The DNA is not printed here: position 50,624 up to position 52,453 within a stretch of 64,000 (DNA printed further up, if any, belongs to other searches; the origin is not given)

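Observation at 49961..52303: Lower-G+C intact gene encoding a novel multi-TM domain fused to a UbiA prenyltransferase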

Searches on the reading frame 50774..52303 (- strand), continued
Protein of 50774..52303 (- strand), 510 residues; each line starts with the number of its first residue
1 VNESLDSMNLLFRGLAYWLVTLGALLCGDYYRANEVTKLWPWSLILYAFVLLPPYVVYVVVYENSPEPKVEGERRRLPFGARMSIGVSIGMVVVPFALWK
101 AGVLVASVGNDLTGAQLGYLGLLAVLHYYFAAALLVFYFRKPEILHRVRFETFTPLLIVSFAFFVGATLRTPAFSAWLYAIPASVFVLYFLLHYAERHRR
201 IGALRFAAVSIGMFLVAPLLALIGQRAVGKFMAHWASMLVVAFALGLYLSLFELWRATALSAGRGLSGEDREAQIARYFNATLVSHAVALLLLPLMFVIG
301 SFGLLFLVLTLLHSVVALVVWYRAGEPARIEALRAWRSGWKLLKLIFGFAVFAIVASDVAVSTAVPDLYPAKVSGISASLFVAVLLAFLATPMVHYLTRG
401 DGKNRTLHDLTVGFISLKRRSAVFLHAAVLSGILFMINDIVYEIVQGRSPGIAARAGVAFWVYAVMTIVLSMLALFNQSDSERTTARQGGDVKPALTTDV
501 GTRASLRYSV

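Call 52: find_encoding_contigs(protein=P0017, flank=10000, max_places=3)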
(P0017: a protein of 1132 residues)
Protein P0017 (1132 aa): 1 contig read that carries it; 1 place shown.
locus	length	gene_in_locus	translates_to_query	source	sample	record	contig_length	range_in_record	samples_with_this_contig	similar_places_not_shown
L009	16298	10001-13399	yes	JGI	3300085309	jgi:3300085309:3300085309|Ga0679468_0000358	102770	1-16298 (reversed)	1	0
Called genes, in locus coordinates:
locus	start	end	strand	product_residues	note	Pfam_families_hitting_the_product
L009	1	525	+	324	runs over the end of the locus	PF02899:Phage_int_SAM_1, PF00589:Phage_integrase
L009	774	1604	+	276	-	-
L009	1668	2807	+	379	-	-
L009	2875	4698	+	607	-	-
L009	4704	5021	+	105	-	-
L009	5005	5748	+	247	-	-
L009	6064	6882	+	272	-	PF01040:UbiA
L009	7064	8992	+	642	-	PF01048:PNP_UDP_1, PF19995:iSTAND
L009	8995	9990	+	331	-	PF13401:AAA_22 (faint), PF00004:AAA, PF07728:AAA_5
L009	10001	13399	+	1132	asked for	-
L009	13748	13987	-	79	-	-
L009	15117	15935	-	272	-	PF13276:HTH_21, PF00665:rve, PF13683:rve_3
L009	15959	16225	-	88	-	PF01527:HTH_Tnp_1, PF13384:HTH_23 (weak), PF13518:HTH_28 (faint)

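Call 54: search_protein_families(library=pfam, proteins=[L002:217-969:+, L008:3318-4034:+, L009:6064-6882:+, L009:7064-8992:+, L009:8995-9990:+, L009:10001-13399:+, L009:2875-4698:+, L009:1668-2807:+, L008:4406-4864:+], max_evalue=0.01)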
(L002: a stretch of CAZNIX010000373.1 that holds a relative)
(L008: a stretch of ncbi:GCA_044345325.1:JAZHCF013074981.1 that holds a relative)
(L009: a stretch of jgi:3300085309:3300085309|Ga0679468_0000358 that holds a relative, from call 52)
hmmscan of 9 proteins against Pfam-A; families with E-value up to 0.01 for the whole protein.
L002:217-969:+ (250 aa): 1 family
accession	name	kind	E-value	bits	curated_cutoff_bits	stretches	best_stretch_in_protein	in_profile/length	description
PF09335.16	VTT_dom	-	1.8e-11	45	33.9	1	83-198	4-120/123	VTT domain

L008:3318-4034:+ (238 aa): 1 family
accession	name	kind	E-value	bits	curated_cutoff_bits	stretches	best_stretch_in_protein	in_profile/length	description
PF09335.16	VTT_dom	-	1.7e-06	29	33.9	1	76-193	2-122/123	VTT domain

L009:6064-6882:+ (272 aa): 1 family
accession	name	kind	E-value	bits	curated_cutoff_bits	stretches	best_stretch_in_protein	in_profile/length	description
PF01040.23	UbiA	-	3.4e-31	108.9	34.2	1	24-246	9-234/250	UbiA prenyltransferase family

L009:7064-8992:+ (642 aa): 3 families
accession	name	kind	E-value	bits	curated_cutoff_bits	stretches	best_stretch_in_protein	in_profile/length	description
PF01048.26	PNP_UDP_1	-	3.5e-17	63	25.1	1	75-289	61-231/233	Phosphorylase superfamily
PF19995.5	iSTAND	-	2.4e-14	54.5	24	1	365-526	1-162/163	inactive STAND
PF06516.17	NUP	-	0.0026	17.4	27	1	76-219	68-203/313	Purine nucleoside permease (NUP)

L009:8995-9990:+ (331 aa): 9 families
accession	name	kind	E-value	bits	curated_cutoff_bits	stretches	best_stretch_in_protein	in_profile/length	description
PF07728.20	AAA_5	-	2.6e-09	37.6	22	1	54-220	1-138/139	AAA domain (dynein-related subfamily)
PF00004.35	AAA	-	7.6e-09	36.6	21.2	1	55-221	1-123/131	ATPase family associated with various cellular activities (AAA)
PF13401.12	AAA_22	-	1.1e-05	26.2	27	1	54-176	7-104/130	AAA domain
PF07724.20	AAA_2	-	0.00027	21.4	27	1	134-179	49-102/166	AAA domain (Cdc48 subfamily)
PF06068.19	TIP49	-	0.0016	18.1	23.8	1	41-81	39-79/347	TIP49 P-loop domain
PF00158.32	Sigma54_activat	-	0.0021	18.2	20.2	0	41-71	11-41/168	Sigma-54 interaction domain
PF09848.15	SLFN-g3_helicase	-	0.0038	17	24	1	55-160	4-87/354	Schlafen group 3, DNA/RNA helicase domain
PF20030.5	bpMoxR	-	0.0065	16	27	0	32-83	11-60/205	MoxR domain in the MoxR-vWA-beta-propeller ternary systems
PF13191.12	AAA_16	-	0.0078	17.2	32.6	0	52-164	22-144/167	AAA ATPase domain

L009:10001-13399:+ (1132 aa): 0 families

L009:2875-4698:+ (607 aa): 1 family
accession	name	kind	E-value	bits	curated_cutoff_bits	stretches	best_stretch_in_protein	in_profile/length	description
PF07745.19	Glyco_hydro_53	-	0.0087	15.5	24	0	350-509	110-245/340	Glycosyl hydrolase family 53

L009:1668-2807:+ (379 aa): 0 families

L008:4406-4864:+ (152 aa): 5 families
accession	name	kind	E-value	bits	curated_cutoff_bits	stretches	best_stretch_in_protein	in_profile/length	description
PF11981.13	DUF3482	-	0.0019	18.1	29.2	1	30-125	30-114/293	Domain of unknown function (DUF3482)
PF20667.3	Sec10_N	-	0.0046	17.5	27.4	0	94-144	16-66/118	Exocyst complex component Sec10, N-terminal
PF07743.18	HSCB_C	-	0.0079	17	22.1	0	102-142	24-62/74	HSCB C-terminal oligomerisation domain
PF02646.22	RmuC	-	0.0084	15.7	26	0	93-142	3-52/291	RmuC family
PF25078.1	DUF7801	-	0.01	16.5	33.2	0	93-140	65-115/155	Domain of unknown function (DUF7801)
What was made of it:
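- Closest known: EAD-coupled effectors and iSTAND/MoxR/vWA ternary conflict systems. Same: Relatives L009/L015 place the N-domain at the variable C-terminus of the third component, next to PNP_UDP_1-iSTAND and a MoxR-like AAA (calls 52, 54).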

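Call 56: predict_structure(alignment_id=A4)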
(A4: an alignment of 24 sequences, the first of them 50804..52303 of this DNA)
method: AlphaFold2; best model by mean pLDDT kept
length: 500 residues; sequences in the alignment: 24
mean_pLDDT: 80.8   pTM: 0.84
mean pLDDT of the five models: 80.8, 78.9, 77.9, 77.4, 77.2
residues with pLDDT >= 90: 164; 70-90: 243; 50-70: 64; < 50: 29
segments of 3 or more residues with pLDDT < 50: 1-4, 66-75, 487-500
pLDDT, mean of each block of 10 residues (from residue 1): 59 88 94 80 87 87 55 54 73 74 64 89 89 82 78 86 93 90 90 87 88 87 76 88 91 84 78 86 92 92 95 95 83 75 88 94 89 67 72 66 65 67 88 91 90 94 93 80 49 36
secondary structure, 60 per line:
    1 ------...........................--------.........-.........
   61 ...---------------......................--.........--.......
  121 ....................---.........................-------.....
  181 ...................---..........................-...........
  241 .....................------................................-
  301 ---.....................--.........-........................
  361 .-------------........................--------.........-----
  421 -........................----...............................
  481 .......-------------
elements in order: H7-33 H42-50 H52-63 H79-100 H103-111 H114-140 H144-168 H176-199 H203-228 H230-261 H268-299 H304-324 H327-335 H337-361 H375-398 H407-415 H422-445 H450-487

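Call 58: fold_search(model_id=the predicted structure, library=pdb)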
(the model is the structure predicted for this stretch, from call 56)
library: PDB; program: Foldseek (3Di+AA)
matches with E <= 10: 91; with E <= 0.001: 0
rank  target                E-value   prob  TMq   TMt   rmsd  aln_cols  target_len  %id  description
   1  7bpu_A                5.1e-02  1.00  0.31  0.48   8.6       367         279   10  Structural and mechanistic insights into the biosynthesis of Digeranylgeranylglyceryl phosphate synthase in membranes (released 2021-04-14)
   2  6m31_A                8.9e-02  1.00  0.32  0.50   8.4       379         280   11  Structural and Functional Insights into an Archaeal Lipid Synthase (released 2021-02-03)
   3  8qai_A                1.0e-01  0.35  0.14  0.17  21.9       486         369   13  X-ray crystal structure of a de novo designed single-chain parallel coiled-coil alpha-helical barrel with 7 inner heli (released 2024-07-03)
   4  8qai_B                1.2e-01  0.38  0.14  0.18  21.5       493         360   12  X-ray crystal structure of a de novo designed single-chain parallel coiled-coil alpha-helical barrel with 7 inner heli (released 2024-07-03)
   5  8qah_B                3.2e-01  0.23  0.15  0.17  22.4       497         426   13  X-ray crystal structure of a de novo designed single-chain parallel coiled-coil alpha-helical barrel with 8 inner heli (released 2024-07-03)
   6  8qah_A                4.2e-01  0.20  0.15  0.17  22.4       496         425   13  X-ray crystal structure of a de novo designed single-chain parallel coiled-coil alpha-helical barrel with 8 inner heli (released 2024-07-03)
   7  9bgz                  7.2e-01  0.06  0.10  0.12  24.8       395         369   14  Ancestral uncoupled aspartate transporter, apo conditions, high-affinity state (released 2025-03-12)
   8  9g83_t                8.4e-01  0.10  0.15  0.15  25.7       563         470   11  Respiratory supercomplex CI1-CIII2-CIV2-(cbb3)1 from alphaproteobacterium (released 2026-02-04)
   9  6y79_4                1.4e+00  0.12  0.14  0.15  18.2       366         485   11  Cryo-EM structure of a respiratory complex I F89A mutant (released 2020-10-28)
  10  7a23_M                1.5e+00  0.09  0.16  0.17  23.6       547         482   13  Plant mitochondrial respiratory complex I (released 2020-10-28)
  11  5h5m_B                1.7e+00  0.18  0.15  0.20  20.9       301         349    8  Crystal structure of HMP-1 M domain (released 2017-03-29)
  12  7ank_A                1.9e+00  0.06  0.12  0.13  47.3       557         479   11  Crystal structure of sarcomeric protein FATZ-1 (d91-FATZ-1 construct) in complex with half dimer of alpha-actinin-2 (released 2021-06-30)
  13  7rdr_A                1.9e+00  0.09  0.15  0.16  22.5       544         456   13  Circular tandem repeat protein with novel repeat topology and enhanced subunit contact surfaces (released 2021-09-01)
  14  9jr0_A                2.6e+00  0.12  0.14  0.10  22.2       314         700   13  GABA-DGABAB-Gi-complex (released 2025-10-22)
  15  7tgh_5                2.6e+00  0.09  0.20  0.18  17.9       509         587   10  Cryo-EM structure of respiratory super-complex CI+III2 from Tetrahymena thermophila (released 2022-04-06)
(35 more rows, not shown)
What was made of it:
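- AfUbiA 4tq4_B has TMt 0.49 (call 58).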

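Call 62: fold_search(model_id=the predicted structure, library=viral)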
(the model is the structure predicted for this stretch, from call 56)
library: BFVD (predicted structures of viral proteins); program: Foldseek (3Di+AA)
matches with E <= 10: 91; with E <= 0.001: 0
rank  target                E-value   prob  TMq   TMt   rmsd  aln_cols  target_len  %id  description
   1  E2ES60                2.8e-01  0.33  0.18  0.21  18.4       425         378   17  Latent membrane protein 2A (Fragment) [Epstein-Barr virus (strain GD1)]
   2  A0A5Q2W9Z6            3.7e-01  0.08  0.11  0.10  33.1       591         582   11  (no name in the UniProt tables at hand)
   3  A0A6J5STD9            6.0e-01  0.08  0.12  0.12  27.4       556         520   10  Uncharacterized protein [uncultured Caudovirales phage]
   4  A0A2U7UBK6            7.4e-01  0.09  0.14  0.12  25.2       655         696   12  Uncharacterized protein [Pandoravirus neocaledonia]
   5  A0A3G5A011            1.1e+00  0.12  0.12  0.17  23.0       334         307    9  G-protein coupled receptors family 1 profile domain-containing protein [Harvfovirus sp.]
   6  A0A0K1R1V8            1.2e+00  0.12  0.16  0.19  23.3       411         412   11  Glycoprotein M [Testudinid alphaherpesvirus 3]
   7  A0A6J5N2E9            1.2e+00  0.08  0.14  0.09  32.9       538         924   12  Uncharacterized protein [uncultured Caudovirales phage]
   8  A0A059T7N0            1.3e+00  0.18  0.17  0.10  31.0       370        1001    8  Tail tape measure protein [Listeria phage LP-114]
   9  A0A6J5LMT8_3          1.3e+00  0.07  0.14  0.09  20.0       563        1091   12  Uncharacterized protein [uncultured Caudovirales phage]
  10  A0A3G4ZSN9            1.3e+00  0.20  0.16  0.19  14.3       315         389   10  G-protein coupled receptors family 1 profile domain-containing protein [Edafosvirus sp.]
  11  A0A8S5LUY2            1.6e+00  0.08  0.17  0.11  27.7       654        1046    9  Tail tape measure protein [Siphoviridae sp. ctRg61]
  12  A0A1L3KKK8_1          1.6e+00  0.04  0.10  0.06  23.7       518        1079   12  (no name in the UniProt tables at hand)
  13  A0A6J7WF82            1.9e+00  0.07  0.13  0.13  27.8       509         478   11  Uncharacterized protein (Fragment) [uncultured Caudovirales phage]
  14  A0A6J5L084            1.9e+00  0.11  0.14  0.08  29.8       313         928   12  Uncharacterized protein [uncultured Caudovirales phage]
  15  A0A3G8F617            1.9e+00  0.08  0.11  0.16  29.8       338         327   12  (no name in the UniProt tables at hand)
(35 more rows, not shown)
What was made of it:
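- Tried and rejected: BFVD fold search: noise (call 62).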

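Call 70: find_related_loci(query=A4, collection=metagenome_contigs, flank=8000)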
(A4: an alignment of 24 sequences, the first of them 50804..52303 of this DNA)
Query A4 (500 aa) in metagenome_contigs; peptide patterns used: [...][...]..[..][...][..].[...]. (x = any residue, [..] = any of these).
40 stretches matched a pattern; 14 encode a relative of the query (tblastn E <= 1e-3); 14 distinct loci.
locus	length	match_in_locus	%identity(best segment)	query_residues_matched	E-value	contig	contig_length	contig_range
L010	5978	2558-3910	38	13-445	1e-63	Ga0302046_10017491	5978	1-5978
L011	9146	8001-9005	23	13-372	4e-12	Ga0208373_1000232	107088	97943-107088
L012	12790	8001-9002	23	8-348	1e-11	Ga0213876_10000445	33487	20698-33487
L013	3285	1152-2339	26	92-488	4e-11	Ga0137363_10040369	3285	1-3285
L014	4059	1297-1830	27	242-411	1e-10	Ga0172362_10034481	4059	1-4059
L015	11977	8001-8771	25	112-367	4e-10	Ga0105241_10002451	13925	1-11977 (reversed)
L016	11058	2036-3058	27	148-485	7e-10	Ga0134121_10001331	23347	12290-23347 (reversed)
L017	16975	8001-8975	23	136-478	3e-9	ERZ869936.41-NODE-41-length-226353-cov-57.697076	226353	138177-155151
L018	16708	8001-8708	21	244-463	6e-9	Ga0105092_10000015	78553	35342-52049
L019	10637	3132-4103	23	13-326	1e-8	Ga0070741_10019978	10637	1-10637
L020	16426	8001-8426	27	219-355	1e-7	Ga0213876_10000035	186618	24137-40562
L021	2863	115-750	27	248-489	2e-7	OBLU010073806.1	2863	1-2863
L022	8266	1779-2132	26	244-358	1e-6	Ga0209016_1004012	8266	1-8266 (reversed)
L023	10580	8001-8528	23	210-355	8e-6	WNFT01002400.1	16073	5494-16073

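Call 75: search_protein_families(library=pfam, proteins=[L023:6180-7070:+, L023:3646-5883:+, L023:9793-10479:-, L012:6798-7703:+, L012:4749-6662:+, L012:10610-11959:+, L016:487-1422:-, L016:4013-4855:-, L018:9670-10338:-, L018:4727-6193:+], max_evalue=0.001)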
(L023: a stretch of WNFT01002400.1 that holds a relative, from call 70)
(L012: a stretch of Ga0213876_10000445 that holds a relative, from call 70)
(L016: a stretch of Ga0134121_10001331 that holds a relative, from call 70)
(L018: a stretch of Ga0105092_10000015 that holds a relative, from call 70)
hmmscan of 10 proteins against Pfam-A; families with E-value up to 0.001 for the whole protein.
L023:6180-7070:+ (296 aa): 0 families

L023:3646-5883:+ (745 aa): 7 families
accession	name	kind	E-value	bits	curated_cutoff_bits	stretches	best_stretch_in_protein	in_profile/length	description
PF07676.18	PD40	-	9.7e-20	70.5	20.9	1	302-327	2-27/38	WD40-like Beta Propeller Repeat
PF13946.11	DUF4214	-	7.9e-13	48.7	23.2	1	487-517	20-50/72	Domain of unknown function (DUF4214)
PF00930.27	DPPIV_N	-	6.6e-08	32.1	22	0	115-220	1-90/354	Dipeptidyl peptidase IV (DPP IV) N-terminal region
PF25174.1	Beta-prop_THOC3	-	2.3e-05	24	305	1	140-320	25-183/272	THOC3 beta-propeller domain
PF00400.38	WD40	-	2.7e-05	25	27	0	161-183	6-27/39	WD domain, G-beta repeat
PF25460.1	Beta-prop_Aladin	-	0.00045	19.9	171.1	0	160-282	103-217/340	Aladin seven-bladed propeller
PF24797.1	Beta-prop_WDR35_TULP_N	-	0.00058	19.5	80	0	112-191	259-327/332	WDR35/TULP4 N-terminal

L023:9793-10479:- (228 aa): 1 family
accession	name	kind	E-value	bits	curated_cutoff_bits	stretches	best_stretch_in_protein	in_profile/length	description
PF05690.20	ThiG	-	1.3e-97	326.4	23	1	1-222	24-247/247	Thiazole biosynthesis protein ThiG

L012:6798-7703:+ (301 aa): 5 families
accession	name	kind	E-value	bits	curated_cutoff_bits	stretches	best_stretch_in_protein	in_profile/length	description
PF13541.12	ChlI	-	6e-41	139.6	27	1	34-149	9-121/121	Subunit ChlI of Mg-chelatase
PF01078.27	Mg_chelatase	-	1.3e-38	132.9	20.3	1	203-299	1-97/207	Magnesium chelatase, subunit ChlI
PF05362.19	Lon_C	-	1.1e-05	25.6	21.1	1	68-153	94-176/205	Lon protease (S16) C-terminal proteolytic domain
PF13191.12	AAA_16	-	5.7e-05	24.1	32.6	1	212-248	11-48/167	AAA ATPase domain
PF07728.20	AAA_5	-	0.00068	20.1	22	0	226-248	1-23/139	AAA domain (dynein-related subfamily)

L012:4749-6662:+ (637 aa): 3 families
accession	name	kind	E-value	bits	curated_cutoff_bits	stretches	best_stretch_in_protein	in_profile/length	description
PF01464.25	SLT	-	6.7e-22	77.7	21.3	1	293-391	13-112/117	Transglycosylase SLT domain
PF01476.26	LysM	-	5.7e-10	39.4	20.9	1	580-623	1-43/43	LysM domain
PF23577.1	LysM_RLK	-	2.8e-06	27.7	27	0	515-547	7-39/44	LysM domain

L012:10610-11959:+ (449 aa): 1 family
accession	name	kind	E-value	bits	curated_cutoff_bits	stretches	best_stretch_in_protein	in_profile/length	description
PF06527.16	TniQ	-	5.1e-25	89.2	27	1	13-159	1-142/142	TniQ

L016:487-1422:- (311 aa): 1 family
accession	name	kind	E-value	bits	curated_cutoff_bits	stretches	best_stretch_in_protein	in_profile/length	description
PF00665.32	rve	-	1.7e-07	31.9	32.6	1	196-288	8-101/102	Integrase core domain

L016:4013-4855:- (280 aa): 1 family
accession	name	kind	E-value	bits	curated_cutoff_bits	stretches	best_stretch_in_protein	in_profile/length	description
PF01040.23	UbiA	-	1e-12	48.3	34.2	1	33-262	4-236/250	UbiA prenyltransferase family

L018:9670-10338:- (222 aa): 0 families

L018:4727-6193:+ (488 aa): 0 families
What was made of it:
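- L012 lies between a comM fragment and TniQ; L016 is next to an rve integrase (call 75).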

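Call 76: search_protein_families(library=pfam, proteins=[L019:5555-6643:+, L019:2627-3019:+, L020:6843-7289:+, L020:5948-6751:-, L020:10238-12076:+, L022:3335-3691:-, L022:4717-5598:-, L017:9889-10704:-, L015:9217-10236:+, L010:112-1068:+], max_evalue=0.001)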
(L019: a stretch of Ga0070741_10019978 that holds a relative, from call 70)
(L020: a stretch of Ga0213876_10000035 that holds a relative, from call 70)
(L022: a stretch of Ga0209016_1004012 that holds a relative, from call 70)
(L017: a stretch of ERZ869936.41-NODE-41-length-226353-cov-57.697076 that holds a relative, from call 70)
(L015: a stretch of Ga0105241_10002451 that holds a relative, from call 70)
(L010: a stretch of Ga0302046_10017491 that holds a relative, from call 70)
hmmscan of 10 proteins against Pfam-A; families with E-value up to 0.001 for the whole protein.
L019:5555-6643:+ (362 aa): 1 family
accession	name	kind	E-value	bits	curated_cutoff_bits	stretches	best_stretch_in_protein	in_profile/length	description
PF00487.30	FA_desaturase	-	1.4e-18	68.1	29.7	1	60-316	7-245/253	Fatty acid desaturase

L019:2627-3019:+ (130 aa): 0 families

L020:6843-7289:+ (148 aa): 0 families

L020:5948-6751:- (267 aa): 0 families

L020:10238-12076:+ (612 aa): 0 families

L022:3335-3691:- (118 aa): 0 families

L022:4717-5598:- (293 aa): 3 families
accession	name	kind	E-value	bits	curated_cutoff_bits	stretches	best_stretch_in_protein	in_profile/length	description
PF00561.26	Abhydrolase_1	-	1.3e-27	97.5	25.8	1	45-150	2-112/245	alpha/beta hydrolase fold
PF12697.13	Abhydrolase_6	-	2.9e-14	54.7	26.3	1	46-277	1-214/217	Alpha/beta hydrolase family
PF12146.15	Hydrolase_4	-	1.2e-06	28.5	27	1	46-138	7-107/239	Serine aminopeptidase, S33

L017:9889-10704:- (271 aa): 1 family
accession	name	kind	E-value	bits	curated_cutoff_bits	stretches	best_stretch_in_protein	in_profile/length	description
PF06067.16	DUF932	-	0.00024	21.4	23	1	69-228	41-213/227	Domain of unknown function (DUF932)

L015:9217-10236:+ (339 aa): 0 families

L010:112-1068:+ (318 aa): 0 families
